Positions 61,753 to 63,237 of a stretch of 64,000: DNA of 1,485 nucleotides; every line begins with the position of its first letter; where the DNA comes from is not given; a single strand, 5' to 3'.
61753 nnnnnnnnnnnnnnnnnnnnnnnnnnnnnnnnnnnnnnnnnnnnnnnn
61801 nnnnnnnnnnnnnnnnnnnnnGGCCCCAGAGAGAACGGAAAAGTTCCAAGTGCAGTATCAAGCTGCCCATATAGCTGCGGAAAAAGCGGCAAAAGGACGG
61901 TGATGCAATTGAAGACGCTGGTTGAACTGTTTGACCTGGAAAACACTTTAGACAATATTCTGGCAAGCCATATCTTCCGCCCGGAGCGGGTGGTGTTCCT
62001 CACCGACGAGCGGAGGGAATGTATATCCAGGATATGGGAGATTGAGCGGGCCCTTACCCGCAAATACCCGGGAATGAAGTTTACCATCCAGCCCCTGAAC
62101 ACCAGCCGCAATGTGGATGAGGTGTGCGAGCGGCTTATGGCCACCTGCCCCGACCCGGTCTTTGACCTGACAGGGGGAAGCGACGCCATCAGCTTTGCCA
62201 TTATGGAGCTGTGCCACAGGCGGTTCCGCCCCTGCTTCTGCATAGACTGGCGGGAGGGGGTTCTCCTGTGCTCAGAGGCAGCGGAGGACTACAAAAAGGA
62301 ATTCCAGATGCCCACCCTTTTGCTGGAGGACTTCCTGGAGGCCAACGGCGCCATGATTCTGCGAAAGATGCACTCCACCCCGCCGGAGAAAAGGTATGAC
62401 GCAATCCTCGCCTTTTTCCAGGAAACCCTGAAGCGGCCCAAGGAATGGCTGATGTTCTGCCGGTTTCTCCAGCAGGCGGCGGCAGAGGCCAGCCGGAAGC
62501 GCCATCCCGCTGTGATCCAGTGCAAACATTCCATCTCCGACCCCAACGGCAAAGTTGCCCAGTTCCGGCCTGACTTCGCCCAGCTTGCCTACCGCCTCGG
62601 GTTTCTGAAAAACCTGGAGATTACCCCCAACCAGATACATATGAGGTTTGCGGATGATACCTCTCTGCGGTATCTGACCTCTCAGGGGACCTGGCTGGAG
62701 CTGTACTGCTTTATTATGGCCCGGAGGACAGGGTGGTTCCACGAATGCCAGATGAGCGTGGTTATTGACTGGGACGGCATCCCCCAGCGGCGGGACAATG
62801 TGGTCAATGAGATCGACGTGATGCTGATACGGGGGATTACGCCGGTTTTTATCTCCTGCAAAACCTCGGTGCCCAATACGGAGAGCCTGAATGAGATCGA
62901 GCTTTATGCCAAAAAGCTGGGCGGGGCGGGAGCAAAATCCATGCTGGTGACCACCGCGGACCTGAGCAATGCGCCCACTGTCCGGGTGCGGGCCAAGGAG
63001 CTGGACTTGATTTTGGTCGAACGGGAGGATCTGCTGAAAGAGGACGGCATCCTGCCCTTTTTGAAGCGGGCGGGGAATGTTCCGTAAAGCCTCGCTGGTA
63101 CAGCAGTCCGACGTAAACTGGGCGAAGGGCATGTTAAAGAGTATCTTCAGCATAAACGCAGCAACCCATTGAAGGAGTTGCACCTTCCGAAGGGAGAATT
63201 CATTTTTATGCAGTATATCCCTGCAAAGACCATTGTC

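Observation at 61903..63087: Orphan Card1/Can2-like CARF-nuclease with no CRISPR-Cas or cyclase in 64 kb, downstream of lexA-comM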

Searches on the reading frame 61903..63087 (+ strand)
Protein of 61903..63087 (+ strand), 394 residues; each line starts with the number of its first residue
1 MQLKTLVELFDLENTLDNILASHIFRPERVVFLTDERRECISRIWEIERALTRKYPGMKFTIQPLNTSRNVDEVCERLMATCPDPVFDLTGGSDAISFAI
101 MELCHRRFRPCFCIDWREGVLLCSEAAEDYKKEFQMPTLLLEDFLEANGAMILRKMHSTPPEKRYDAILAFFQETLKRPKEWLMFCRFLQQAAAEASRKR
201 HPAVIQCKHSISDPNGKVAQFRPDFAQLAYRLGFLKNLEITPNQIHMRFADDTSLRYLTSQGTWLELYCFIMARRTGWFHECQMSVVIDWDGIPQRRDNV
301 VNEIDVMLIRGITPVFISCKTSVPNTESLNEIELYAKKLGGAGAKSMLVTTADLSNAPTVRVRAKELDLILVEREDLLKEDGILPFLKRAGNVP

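Call 3: search_protein_families(library=pfam, proteins=[window:61903-63087:+], max_evalue=1)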
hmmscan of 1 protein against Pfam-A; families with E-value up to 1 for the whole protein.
window:61903-63087:+ (394 aa): 2 families
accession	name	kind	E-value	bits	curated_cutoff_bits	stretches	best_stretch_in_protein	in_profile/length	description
PF09002.17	Card1_endonuc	-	1.6e-08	34.6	26.4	1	260-375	8-120/136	Card1-like, endonuclease domain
PF05731.17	TROVE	-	0.19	11.3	23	1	171-221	100-147/442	TROVE domain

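Call 4: search_protein_families(library=ncbifam, proteins=[window:61903-63087:+], max_evalue=1)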
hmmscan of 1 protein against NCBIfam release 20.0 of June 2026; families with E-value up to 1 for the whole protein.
window:61903-63087:+ (394 aa): 0 families

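Call 5: search_protein_families(library=padloc, proteins=[window:61903-63087:+], max_evalue=1)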
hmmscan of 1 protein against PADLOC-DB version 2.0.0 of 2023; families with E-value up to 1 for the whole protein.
window:61903-63087:+ (394 aa): 20 families
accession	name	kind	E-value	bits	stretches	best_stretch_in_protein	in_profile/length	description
PDLC01895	CARF4--CARF_PDDEXK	-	5.2e-53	178.4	1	4-381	2-375/397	-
PDLC01881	CARF4--CARF_PDDEXK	-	1.2e-37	128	1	1-372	1-359/378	-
PDLC01884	CARF4--CARF_PDDEXK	-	8e-32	109.1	1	6-388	5-374/382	-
PDLC01880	CARF4--CARF_PDDEXK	-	2.5e-30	104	1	19-378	19-352/364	-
PDLC01037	Csx1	-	1.8e-16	58.6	1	13-380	11-310/320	ARF+Nuclease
PDLC01619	Csx1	-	1e-13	49.2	1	13-355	10-311/330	CAS-III; associated_signaling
PDLC01890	CARF4--CARF_PDDEXK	-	8e-12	43.2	1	19-371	16-337/366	-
PDLC01512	Csx1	-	1.8e-10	38.6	1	14-356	13-349/382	CAS-III; associated_signaling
PDLC01968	CARF_PDDEXK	-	5.7e-10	36.8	1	243-355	224-327/361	-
PDLC01898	CARF4--CARF_PDDEXK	-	3.5e-09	34.3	1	256-371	170-282/296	-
PDLC01882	CARF4--CARF_PDDEXK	-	1.7e-08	31.4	1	206-378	381-557/569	-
PDLC01903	CARF4--CARF_PDDEXK_TM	-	2.1e-08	32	1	240-377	247-373/380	-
PDLC01883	CARF4--CARF_PDDEXK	-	1.5e-07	29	1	114-357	122-354/390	-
PDLC01893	CARF4--CARF_PDDEXK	-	2.7e-07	28.2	1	183-379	193-375/382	-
PDLC01889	CARF4--CARF_PDDEXK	-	3.1e-07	27.9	1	298-357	267-326/367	-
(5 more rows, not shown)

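Call 6: search_solved_structures(query=window:61903-63087:+, max_evalue=10, show_alignments=3)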
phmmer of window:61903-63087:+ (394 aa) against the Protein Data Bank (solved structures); distinct sequences matched with E-value up to 10: 2.
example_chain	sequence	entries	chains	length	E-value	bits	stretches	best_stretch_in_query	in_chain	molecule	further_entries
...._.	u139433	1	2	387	3.4e-06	29.7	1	247-364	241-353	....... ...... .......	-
7bdv_A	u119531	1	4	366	0.00021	23.8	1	14-117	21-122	Can2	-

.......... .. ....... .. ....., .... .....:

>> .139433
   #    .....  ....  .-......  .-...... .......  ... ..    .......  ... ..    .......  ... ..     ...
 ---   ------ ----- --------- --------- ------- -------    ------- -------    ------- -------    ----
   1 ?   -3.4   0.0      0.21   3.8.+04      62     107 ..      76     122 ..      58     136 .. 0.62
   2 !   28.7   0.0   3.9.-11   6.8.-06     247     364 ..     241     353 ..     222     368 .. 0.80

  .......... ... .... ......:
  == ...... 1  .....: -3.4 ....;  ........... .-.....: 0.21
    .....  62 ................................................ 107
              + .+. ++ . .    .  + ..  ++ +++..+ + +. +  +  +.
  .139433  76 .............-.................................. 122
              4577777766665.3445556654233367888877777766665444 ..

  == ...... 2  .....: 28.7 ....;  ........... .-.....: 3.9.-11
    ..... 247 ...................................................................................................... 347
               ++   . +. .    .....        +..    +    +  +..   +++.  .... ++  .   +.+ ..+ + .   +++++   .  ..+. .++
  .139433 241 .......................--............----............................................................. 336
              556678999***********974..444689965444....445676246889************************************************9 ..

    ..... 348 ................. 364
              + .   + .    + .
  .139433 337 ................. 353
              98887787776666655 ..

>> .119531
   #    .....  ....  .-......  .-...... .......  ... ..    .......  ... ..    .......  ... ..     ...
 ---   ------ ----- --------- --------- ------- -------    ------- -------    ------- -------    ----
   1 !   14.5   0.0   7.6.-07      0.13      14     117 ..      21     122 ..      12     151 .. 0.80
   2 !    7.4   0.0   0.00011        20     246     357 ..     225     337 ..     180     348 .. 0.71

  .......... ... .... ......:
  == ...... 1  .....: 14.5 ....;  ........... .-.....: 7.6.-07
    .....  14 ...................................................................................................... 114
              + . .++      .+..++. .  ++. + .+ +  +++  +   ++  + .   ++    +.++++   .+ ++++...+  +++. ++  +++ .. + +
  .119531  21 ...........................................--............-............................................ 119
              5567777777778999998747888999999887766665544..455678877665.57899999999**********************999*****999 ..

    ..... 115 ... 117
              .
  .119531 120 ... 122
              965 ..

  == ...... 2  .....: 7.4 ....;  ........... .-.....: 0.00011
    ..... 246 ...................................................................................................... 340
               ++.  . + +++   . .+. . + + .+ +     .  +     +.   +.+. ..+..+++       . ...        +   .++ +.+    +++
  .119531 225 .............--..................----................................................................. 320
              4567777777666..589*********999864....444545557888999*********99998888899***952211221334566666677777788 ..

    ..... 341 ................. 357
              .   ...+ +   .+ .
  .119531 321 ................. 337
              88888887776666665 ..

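Call 8: find_encoding_contigs(protein=window:61903-63087:+, flank=10000, max_places=10)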
Protein window:61903-63087:+ (394 aa): 6 contigs read that carry it; 6 places shown.
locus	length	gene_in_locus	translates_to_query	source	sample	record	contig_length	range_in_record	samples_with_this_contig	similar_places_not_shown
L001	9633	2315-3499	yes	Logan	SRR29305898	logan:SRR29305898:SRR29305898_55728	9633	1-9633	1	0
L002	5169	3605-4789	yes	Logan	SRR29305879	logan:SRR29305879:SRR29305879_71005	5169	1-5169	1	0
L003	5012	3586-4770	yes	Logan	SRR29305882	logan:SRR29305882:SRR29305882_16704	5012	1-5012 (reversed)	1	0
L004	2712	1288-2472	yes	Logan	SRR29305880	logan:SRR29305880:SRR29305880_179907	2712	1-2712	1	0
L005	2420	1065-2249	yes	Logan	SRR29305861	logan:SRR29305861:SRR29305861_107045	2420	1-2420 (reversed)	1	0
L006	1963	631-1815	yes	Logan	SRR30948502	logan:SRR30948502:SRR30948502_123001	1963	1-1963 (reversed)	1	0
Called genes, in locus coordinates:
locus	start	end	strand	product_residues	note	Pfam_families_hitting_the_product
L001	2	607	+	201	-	?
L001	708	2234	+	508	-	PF13541:ChlI, PF01078:Mg_chelatase, PF05496:RuvB_N (faint), PF07728:AAA_5, PF00493:MCM (weak), PF13335:Mg_chelatase_C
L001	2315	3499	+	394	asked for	PF09002:Card1_endonuc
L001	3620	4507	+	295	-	PF04055:Radical_SAM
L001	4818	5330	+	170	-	PF04542:Sigma70_r2, PF08281:Sigma70_r4_2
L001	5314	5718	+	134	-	-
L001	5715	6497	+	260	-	PF05767:Pox_A14 (faint), PF13396:PLDc_N (faint), PF13240:Zn_Ribbon_1 (faint)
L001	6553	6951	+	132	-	-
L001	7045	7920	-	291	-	PF01261:AP_endonuc_2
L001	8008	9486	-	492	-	PF00331:Glyco_hydro_10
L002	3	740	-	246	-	?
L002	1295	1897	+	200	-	PF01726:LexA_DNA_bind, PF00717:Peptidase_S24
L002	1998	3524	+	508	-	PF13541:ChlI, PF01078:Mg_chelatase, PF05496:RuvB_N (faint), PF07728:AAA_5, PF00493:MCM (weak), PF13335:Mg_chelatase_C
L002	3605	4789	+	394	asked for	PF09002:Card1_endonuc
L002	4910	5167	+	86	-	?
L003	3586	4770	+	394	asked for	PF09002:Card1_endonuc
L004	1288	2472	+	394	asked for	PF09002:Card1_endonuc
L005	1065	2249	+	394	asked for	PF09002:Card1_endonuc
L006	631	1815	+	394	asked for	PF09002:Card1_endonuc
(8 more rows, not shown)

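Call 9: find_homologous_proteins(query=window:61903-63087:+)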
Query window:61903-63087:+ (394 aa): 247 proteins with E <= 0.001 among 4341 candidates; the best 120 are listed.
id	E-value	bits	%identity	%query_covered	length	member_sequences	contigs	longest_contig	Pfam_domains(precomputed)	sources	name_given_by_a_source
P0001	8.7e-235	797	85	99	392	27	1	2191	PF09002.18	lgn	-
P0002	2.2e-231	786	85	99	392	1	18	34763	PF09002.18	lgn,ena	-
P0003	3.8e-231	785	85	99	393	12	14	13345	PF09002.18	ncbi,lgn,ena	-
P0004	1.1e-224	764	83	99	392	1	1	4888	PF09002.18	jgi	-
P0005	2.7e-161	555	62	98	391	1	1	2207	PF09002.18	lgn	-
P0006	2.4e-157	542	91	66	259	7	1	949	PF09002.18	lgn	-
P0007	1.4e-155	536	60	98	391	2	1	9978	PF09002.18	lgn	-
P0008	2.0e-151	523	59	98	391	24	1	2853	PF09002.18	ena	-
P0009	1.3e-149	517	60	98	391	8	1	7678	PF09002.18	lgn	-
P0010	3.1e-141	489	56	98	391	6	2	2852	PF09002.18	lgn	-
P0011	6.1e-140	485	56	98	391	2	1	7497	PF09002.18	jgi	-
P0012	1.7e-133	464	52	98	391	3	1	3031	PF09002.18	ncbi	-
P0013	2.7e-132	460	53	98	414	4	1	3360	PF09002.18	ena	-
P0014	3.1e-78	282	38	99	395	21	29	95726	PF09002.18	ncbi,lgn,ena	-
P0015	1.6e-73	266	38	96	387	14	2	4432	PF09002.18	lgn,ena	-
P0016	9.4e-70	254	36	95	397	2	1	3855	PF09002.18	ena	-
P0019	5.9e-45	172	31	95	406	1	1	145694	-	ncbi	-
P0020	1.2e-44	171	32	94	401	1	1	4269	PF09002.18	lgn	-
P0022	1.7e-42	164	30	96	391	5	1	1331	PF09002.18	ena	-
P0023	4.0e-42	163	31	95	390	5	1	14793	PF09002.18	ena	-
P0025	2.0e-41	161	30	96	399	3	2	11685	PF09002.18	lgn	-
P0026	2.4e-41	160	32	95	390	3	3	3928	PF09002.18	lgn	-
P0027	3.9e-41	160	32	96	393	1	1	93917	PF09002.18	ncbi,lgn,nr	ncbi:MAG: DUF1887 family CARF protein [Eubacteriales bacterium]|nr:DUF1887 family CARF protein [Euba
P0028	8.0e-41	159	31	96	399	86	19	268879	PF09002.18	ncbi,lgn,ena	-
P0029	1.8e-40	157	31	96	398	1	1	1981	PF09002.18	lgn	-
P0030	5.7e-40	156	32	96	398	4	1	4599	PF09002.18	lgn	-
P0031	6.0e-40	156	31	96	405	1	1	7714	PF09002.18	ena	-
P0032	6.5e-40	156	32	96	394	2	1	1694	PF09002.18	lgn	-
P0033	1.4e-39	154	30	95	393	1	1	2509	PF09002.18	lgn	-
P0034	1.6e-39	154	31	96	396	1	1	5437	PF09002.18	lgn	-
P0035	1.9e-39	154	30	95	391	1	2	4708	PF09002.18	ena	-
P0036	2.0e-39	154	30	95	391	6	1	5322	PF09002.18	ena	-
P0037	4.1e-39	153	31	97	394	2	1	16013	PF09002.18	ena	-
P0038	6.1e-39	152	28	99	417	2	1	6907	PF09002.18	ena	-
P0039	1.8e-38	151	29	95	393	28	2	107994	PF09002.18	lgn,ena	-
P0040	2.4e-38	150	30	96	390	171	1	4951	PF09002.18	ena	-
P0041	2.7e-38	150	31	96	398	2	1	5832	PF09002.18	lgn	-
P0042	3.5e-38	150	30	97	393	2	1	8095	PF09002.18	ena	-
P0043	3.9e-38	150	31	97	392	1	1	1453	PF09002.18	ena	-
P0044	3.9e-38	150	30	96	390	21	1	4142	PF09002.18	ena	-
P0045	4.2e-38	150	30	96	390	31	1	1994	PF09002.18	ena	-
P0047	8.1e-38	149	30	96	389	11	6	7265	PF09002.18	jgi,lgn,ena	jgi:hypothetical protein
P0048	8.2e-38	149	30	96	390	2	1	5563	PF09002.18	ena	-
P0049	8.5e-38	149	30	96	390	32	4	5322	PF09002.18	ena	-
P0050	8.9e-38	149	30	95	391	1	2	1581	PF09002.18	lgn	-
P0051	1.1e-37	148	30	95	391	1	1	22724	PF09002.18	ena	-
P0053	1.3e-37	148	29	95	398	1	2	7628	PF09002.18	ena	-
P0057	2.4e-37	147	29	96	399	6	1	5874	PF09002.18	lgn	-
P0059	3.4e-37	147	30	95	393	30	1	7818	PF09002.18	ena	-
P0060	3.9e-37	146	29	97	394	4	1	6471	PF09002.18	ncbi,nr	ncbi:MAG: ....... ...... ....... [Oscillospiraceae bacterium]|nr:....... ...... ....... [Oscillospir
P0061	5.8e-37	146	29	95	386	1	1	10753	PF09002.18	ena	-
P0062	6.5e-37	146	29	97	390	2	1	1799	PF09002.18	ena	-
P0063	7.1e-37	146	31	95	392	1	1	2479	PF09002.18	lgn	-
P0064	7.2e-37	146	29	97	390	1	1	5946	PF09002.18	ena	-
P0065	8.3e-37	145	30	95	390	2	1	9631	PF09002.18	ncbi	-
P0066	1.2e-36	145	29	96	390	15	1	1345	PF09002.18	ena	-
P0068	2.4e-36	144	31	94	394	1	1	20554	PF09002.18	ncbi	-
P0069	2.5e-36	144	29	95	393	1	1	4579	PF09002.18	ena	-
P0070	3.7e-36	143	30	95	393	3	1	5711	PF09002.18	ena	-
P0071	4.1e-36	143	29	95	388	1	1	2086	PF09002.18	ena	-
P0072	4.9e-36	143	29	95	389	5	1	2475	PF09002.18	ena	-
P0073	6.0e-36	143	29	93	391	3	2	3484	PF09002.18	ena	-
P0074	6.0e-36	143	30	97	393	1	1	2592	PF09002.18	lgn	-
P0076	8.0e-36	142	28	96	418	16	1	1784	PF09002.18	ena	-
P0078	1.1e-35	142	28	96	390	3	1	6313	PF09002.18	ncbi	-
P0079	1.2e-35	141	29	97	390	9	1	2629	PF09002.18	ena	-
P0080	4.6e-35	140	29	97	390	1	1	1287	PF09002.18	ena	-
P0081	7.5e-35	139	29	97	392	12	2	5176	PF09002.18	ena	-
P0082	8.0e-35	139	29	97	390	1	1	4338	PF09002.18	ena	-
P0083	8.2e-35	139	30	97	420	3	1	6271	PF09002.18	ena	-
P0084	8.4e-35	139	30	97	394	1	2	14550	PF09002.18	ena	-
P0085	9.0e-35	139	30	97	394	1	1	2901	PF09002.18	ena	-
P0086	9.2e-35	139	30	97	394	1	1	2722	PF09002.18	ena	-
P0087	9.2e-35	139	30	97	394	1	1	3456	PF09002.18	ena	-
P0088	9.2e-35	139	30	97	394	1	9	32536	PF09002.18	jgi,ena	-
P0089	9.9e-35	138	30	97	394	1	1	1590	PF09002.18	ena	-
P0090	1.0e-34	138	28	97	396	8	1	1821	PF09002.18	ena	-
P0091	1.2e-34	138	29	89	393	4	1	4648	PF09002.18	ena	-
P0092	1.3e-34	138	30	97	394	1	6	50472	PF09002.18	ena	-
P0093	1.7e-34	138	28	95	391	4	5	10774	PF09002.18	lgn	-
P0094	1.7e-34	138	28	95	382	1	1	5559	PF09002.18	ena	-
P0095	2.4e-34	137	29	98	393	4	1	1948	PF09002.18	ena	-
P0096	3.0e-34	137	29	95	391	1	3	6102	PF09002.18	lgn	-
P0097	3.7e-34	137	28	97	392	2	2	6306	PF09002.18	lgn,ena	-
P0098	3.9e-34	137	29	96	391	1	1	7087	PF09002.18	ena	-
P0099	4.2e-34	136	28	96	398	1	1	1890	PF09002.18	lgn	-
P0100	4.4e-34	136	29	95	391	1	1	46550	PF09002.18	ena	-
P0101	6.1e-34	136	29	97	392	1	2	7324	PF09002.18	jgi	-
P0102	8.3e-34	135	29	96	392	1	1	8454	PF09002.18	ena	-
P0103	9.0e-34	135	29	95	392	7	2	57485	PF09002.18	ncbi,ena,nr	ncbi:MAG: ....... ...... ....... [Oscillospiraceae bacterium]|nr:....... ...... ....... [Oscillospir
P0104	1.1e-33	135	29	97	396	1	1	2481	PF09002.18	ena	-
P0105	1.3e-33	135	29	79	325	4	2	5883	PF09002.18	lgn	-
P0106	1.8e-33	134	27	97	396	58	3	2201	PF09002.18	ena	-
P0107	2.4e-33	134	29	97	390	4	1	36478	PF09002.18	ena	-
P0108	5.5e-33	133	29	97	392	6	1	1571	PF09002.18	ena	-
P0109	5.6e-33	133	28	97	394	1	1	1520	PF09002.18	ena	-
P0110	5.8e-33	133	29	95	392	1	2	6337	PF09002.18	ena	-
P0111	6.9e-33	132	29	95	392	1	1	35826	PF09002.18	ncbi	-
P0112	7.0e-33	132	29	95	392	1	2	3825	PF09002.18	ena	-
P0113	8.5e-33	132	28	97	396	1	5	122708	PF09002.18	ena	-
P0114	9.1e-33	132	27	95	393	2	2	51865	PF09002.18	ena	-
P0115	1.3e-32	132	34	63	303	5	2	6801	PF09002.18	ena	-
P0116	1.8e-32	131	27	97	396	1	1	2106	PF09002.18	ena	-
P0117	2.0e-32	131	27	98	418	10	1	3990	PF09002.18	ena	-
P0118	3.3e-32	130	30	89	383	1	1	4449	PF09002.18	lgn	-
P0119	3.9e-32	130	29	94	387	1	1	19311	PF09002.18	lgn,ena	-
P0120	5.0e-32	130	29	96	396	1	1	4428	PF09002.18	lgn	-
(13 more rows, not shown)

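Call 16: search_protein_families(library=padloc, alignment_id=A1, max_evalue=0.00001)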
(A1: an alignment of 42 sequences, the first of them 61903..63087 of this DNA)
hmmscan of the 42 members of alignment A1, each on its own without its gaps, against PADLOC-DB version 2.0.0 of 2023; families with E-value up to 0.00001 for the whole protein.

A. member 1, window:61903-63087:+ (394 aa): 17 families
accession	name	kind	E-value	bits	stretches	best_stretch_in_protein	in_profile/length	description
PDLC01895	CARF4--CARF_PDDEXK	-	5.2e-53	178.4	1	4-381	2-375/397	-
PDLC01881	CARF4--CARF_PDDEXK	-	1.2e-37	128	1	1-372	1-359/378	-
PDLC01884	CARF4--CARF_PDDEXK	-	8e-32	109.1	1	6-388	5-374/382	-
PDLC01880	CARF4--CARF_PDDEXK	-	2.5e-30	104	1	19-378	19-352/364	-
PDLC01037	Csx1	-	1.8e-16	58.6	1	13-380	11-310/320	ARF+Nuclease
PDLC01619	Csx1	-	1e-13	49.2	1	13-355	10-311/330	CAS-III; associated_signaling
PDLC01890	CARF4--CARF_PDDEXK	-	8e-12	43.2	1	19-371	16-337/366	-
PDLC01512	Csx1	-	1.8e-10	38.6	1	14-356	13-349/382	CAS-III; associated_signaling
PDLC01968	CARF_PDDEXK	-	5.7e-10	36.8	1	243-355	224-327/361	-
PDLC01898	CARF4--CARF_PDDEXK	-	3.5e-09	34.3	1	256-371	170-282/296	-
PDLC01882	CARF4--CARF_PDDEXK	-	1.7e-08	31.4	1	206-378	381-557/569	-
PDLC01903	CARF4--CARF_PDDEXK_TM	-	2.1e-08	32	1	240-377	247-373/380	-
PDLC01883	CARF4--CARF_PDDEXK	-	1.5e-07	29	1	114-357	122-354/390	-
PDLC01893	CARF4--CARF_PDDEXK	-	2.7e-07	28.2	1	183-379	193-375/382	-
PDLC01889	CARF4--CARF_PDDEXK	-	3.1e-07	27.9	1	298-357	267-326/367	-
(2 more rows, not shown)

B. families by the number of members that match (of 42 scanned): 53 families (the first 25 are shown)
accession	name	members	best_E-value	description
PDLC01895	CARF4--CARF_PDDEXK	1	5.2e-53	-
PDLC01881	CARF4--CARF_PDDEXK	1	1.2e-37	-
PDLC01884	CARF4--CARF_PDDEXK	1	8e-32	-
PDLC01880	CARF4--CARF_PDDEXK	1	2.5e-30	-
PDLC04135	mad3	1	1.4e-27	mads_3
PDLC00855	E1-E2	1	8.2e-19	E1-E2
PDLC00836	E1-E2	1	2.4e-18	E1-E2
PDLC00847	E1-E2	1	3.4e-18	E1-E2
PDLC00829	E1-E2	1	7.8e-18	E1-E2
PDLC00844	E1-E2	1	1.7e-16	E1-E2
PDLC01037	Csx1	1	1.8e-16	ARF+Nuclease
PDLC00837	E1-E2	1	2.3e-16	E1-E2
PDLC00828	E1-E2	1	4.7e-16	E1-E2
PDLC00848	E1-E2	1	3.3e-15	E1-E2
PDLC00832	E1-E2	1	3.5e-15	E1-E2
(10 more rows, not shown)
